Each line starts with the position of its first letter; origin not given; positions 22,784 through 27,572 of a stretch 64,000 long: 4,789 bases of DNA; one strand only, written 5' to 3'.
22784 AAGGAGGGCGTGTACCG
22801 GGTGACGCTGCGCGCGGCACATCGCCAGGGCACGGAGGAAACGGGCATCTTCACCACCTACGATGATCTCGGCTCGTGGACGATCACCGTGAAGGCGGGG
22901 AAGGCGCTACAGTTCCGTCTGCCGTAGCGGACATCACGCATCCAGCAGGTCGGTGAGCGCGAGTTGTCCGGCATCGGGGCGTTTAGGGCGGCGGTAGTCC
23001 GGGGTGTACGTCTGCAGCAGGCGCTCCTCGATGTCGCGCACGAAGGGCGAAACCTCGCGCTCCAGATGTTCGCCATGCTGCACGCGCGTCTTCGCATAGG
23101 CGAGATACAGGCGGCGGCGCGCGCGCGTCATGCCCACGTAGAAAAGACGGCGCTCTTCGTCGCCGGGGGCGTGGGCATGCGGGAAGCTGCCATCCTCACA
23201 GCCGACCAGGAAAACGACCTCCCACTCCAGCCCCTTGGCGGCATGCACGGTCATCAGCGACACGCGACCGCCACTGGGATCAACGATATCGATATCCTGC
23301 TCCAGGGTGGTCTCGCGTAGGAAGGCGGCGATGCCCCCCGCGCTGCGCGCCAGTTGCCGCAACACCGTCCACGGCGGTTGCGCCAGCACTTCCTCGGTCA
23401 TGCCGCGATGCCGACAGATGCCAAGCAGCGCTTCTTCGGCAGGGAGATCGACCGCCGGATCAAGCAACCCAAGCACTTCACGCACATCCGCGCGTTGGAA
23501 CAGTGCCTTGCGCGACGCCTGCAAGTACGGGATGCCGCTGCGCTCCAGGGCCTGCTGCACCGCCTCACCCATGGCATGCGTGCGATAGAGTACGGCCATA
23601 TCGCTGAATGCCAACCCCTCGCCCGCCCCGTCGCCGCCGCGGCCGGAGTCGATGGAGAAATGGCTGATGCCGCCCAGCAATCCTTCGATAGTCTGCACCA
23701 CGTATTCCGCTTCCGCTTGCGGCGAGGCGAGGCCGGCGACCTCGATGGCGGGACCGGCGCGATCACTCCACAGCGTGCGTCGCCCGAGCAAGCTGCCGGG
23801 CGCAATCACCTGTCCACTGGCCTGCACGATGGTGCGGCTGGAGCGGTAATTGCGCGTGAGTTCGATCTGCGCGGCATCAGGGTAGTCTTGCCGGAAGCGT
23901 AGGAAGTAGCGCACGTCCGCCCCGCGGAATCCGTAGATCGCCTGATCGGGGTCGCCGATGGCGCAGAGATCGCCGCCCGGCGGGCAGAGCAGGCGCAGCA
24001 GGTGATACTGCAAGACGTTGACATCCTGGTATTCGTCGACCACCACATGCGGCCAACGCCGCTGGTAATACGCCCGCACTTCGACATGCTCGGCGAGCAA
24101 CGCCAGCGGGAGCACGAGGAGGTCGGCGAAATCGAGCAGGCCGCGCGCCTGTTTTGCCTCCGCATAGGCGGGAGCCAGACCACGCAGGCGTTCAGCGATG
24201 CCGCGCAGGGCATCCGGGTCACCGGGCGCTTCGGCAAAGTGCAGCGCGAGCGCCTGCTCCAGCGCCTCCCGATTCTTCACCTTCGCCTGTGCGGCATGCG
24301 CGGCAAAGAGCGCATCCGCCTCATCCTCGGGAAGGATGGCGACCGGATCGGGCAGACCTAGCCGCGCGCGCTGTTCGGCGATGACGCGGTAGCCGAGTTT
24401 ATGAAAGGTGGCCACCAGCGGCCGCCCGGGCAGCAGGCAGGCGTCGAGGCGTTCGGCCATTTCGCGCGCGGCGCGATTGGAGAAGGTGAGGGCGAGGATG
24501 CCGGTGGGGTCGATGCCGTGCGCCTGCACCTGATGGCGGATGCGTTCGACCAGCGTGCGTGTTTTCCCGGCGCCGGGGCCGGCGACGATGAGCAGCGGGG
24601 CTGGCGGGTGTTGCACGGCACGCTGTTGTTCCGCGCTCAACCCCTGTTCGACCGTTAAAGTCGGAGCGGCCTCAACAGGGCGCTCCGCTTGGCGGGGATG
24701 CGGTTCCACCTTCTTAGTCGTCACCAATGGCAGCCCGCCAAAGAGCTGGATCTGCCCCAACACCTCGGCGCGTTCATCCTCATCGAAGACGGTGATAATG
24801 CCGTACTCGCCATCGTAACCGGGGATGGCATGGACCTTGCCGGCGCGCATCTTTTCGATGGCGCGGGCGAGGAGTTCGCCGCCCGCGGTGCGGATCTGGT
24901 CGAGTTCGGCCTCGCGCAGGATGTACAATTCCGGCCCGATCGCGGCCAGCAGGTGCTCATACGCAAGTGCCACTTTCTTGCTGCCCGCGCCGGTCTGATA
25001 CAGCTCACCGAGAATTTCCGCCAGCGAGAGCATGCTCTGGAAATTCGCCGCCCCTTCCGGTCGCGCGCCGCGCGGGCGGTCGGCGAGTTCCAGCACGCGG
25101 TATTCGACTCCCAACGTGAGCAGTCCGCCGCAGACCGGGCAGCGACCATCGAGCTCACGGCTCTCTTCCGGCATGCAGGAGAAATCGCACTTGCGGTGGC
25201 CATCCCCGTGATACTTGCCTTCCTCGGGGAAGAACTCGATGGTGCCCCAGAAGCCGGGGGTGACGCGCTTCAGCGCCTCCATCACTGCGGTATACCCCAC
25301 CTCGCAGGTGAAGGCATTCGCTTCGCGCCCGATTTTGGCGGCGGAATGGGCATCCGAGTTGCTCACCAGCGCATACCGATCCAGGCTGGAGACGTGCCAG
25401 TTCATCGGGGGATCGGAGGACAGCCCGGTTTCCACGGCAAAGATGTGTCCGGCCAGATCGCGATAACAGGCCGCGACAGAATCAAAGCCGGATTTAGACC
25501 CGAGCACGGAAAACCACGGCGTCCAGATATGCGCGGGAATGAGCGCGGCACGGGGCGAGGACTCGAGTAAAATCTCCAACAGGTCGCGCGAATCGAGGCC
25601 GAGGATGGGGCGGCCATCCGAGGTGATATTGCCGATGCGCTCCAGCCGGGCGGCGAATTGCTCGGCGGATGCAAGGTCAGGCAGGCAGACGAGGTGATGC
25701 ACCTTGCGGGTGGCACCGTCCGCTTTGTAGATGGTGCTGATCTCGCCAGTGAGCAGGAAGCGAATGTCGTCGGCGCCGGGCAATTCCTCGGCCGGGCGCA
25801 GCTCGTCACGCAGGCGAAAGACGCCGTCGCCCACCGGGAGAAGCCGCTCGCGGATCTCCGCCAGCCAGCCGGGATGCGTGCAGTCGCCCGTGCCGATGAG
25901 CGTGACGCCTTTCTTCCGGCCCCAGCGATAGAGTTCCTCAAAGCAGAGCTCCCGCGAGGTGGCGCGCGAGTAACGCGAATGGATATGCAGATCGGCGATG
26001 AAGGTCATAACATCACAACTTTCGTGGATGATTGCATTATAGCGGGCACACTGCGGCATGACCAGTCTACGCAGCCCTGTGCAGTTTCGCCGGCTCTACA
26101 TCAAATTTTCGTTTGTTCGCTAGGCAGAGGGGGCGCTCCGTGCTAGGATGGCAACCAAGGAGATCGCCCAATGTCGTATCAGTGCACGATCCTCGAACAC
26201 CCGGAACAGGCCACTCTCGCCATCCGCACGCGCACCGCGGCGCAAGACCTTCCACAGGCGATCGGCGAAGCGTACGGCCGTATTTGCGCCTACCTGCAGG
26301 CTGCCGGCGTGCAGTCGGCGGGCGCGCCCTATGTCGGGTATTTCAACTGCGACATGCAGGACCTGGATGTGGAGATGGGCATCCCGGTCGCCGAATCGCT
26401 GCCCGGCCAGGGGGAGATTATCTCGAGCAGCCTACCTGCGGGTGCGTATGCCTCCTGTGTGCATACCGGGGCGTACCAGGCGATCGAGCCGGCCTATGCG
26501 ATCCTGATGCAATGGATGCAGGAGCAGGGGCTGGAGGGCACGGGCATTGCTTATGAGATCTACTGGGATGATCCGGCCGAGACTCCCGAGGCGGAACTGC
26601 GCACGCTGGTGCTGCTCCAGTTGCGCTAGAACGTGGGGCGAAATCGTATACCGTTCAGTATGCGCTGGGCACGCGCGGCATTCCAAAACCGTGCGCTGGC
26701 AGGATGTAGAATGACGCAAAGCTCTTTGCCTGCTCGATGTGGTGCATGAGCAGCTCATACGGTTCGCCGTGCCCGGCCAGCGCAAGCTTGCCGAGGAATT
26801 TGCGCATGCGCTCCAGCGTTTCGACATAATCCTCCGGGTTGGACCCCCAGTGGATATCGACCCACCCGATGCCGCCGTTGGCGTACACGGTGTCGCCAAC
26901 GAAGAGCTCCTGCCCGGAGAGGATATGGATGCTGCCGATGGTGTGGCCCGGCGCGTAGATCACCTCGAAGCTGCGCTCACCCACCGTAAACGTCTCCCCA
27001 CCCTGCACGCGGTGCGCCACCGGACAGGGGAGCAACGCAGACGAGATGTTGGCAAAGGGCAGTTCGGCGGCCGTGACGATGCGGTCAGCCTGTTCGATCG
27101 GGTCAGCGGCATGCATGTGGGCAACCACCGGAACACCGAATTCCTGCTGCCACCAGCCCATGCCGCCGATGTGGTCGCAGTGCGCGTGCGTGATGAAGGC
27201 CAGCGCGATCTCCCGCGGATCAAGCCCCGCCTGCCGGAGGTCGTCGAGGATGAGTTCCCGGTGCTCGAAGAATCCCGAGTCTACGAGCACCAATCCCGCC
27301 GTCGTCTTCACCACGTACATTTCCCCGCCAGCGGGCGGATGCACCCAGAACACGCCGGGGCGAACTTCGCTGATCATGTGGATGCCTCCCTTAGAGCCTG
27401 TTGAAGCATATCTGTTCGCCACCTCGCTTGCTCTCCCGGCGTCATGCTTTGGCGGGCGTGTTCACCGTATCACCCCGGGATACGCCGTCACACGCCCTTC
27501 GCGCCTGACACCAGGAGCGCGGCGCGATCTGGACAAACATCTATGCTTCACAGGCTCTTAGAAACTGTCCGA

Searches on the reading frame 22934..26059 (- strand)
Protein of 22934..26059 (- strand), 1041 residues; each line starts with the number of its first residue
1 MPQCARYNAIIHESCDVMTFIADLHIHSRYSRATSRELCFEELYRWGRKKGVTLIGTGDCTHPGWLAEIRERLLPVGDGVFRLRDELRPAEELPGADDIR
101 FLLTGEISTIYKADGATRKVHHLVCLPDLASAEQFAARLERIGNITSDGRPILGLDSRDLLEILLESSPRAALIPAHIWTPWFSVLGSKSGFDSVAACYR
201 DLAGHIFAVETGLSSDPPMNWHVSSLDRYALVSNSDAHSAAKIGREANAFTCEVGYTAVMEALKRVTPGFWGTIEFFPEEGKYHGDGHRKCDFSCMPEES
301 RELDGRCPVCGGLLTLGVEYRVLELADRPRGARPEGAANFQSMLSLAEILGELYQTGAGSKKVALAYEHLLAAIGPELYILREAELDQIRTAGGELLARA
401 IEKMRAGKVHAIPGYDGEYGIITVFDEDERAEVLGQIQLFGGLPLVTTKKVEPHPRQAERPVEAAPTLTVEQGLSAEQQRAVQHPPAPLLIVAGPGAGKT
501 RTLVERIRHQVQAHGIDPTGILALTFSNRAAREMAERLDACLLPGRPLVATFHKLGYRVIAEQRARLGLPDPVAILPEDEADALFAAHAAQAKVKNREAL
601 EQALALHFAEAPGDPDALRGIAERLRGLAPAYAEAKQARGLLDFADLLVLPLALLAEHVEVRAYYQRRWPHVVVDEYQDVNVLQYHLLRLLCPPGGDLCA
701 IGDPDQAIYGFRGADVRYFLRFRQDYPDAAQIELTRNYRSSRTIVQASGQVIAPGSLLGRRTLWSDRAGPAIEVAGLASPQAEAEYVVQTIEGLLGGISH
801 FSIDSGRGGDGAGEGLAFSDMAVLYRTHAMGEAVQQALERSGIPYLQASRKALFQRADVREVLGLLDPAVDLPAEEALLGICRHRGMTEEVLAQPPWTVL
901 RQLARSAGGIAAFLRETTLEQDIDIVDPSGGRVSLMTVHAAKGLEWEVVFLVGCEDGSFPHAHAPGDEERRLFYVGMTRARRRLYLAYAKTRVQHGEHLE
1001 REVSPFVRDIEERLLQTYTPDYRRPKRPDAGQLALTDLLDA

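Call 63: search_protein_families(library=pfam, proteins=[window:22934-26059:-], max_evalue=0.001)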
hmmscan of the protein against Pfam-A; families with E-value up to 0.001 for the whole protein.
window:22934-26059:- (1041 aa): 7 families
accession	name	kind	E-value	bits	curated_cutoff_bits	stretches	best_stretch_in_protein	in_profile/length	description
PF00580.27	UvrD-helicase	-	3.6e-62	211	23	1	474-727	1-271/271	UvrD/REP helicase N-terminal domain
PF13361.12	UvrD_C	-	2.6e-39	136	25.6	2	910-990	264-349/350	UvrD-like helicase C-terminal domain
PF13245.12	AAA_19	-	2.3e-23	83.3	25.1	1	478-712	1-134/134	AAA domain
PF13538.12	UvrD_C_2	-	1.3e-12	47.8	27.4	1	935-986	4-51/52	UvrD-like helicase C-terminal domain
PF13604.12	AAA_30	-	1.1e-05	25.7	27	0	474-539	2-67/191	AAA domain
PF01443.25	Viral_helicase1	-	8.7e-05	22.9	21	0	934-985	178-225/228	Viral superfamily 1 RNA helicase core domain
PF13086.12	AAA_11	-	0.00096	19.4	27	0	476-571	4-93/257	AAA domain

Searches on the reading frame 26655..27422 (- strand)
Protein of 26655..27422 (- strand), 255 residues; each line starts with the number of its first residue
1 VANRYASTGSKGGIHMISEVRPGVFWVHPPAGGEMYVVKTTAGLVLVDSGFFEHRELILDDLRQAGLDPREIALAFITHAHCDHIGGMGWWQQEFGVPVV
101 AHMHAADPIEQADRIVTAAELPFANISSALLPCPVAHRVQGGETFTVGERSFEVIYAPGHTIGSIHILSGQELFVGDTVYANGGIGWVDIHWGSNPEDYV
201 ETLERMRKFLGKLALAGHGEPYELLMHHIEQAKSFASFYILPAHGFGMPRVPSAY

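Call 63: search_protein_families(library=pfam, proteins=[window:26655-27422:-], max_evalue=0.001)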
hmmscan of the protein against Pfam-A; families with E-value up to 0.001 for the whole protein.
window:26655-27422:- (255 aa): 2 families
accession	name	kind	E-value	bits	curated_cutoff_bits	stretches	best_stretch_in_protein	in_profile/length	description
PF00753.33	Lactamase_B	-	9.1e-26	91.4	22.7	1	34-218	7-196/196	Metallo-beta-lactamase superfamily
PF12706.13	Lactamase_B_2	-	3.4e-05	24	27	1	63-158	23-111/200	Beta-lactamase superfamily domain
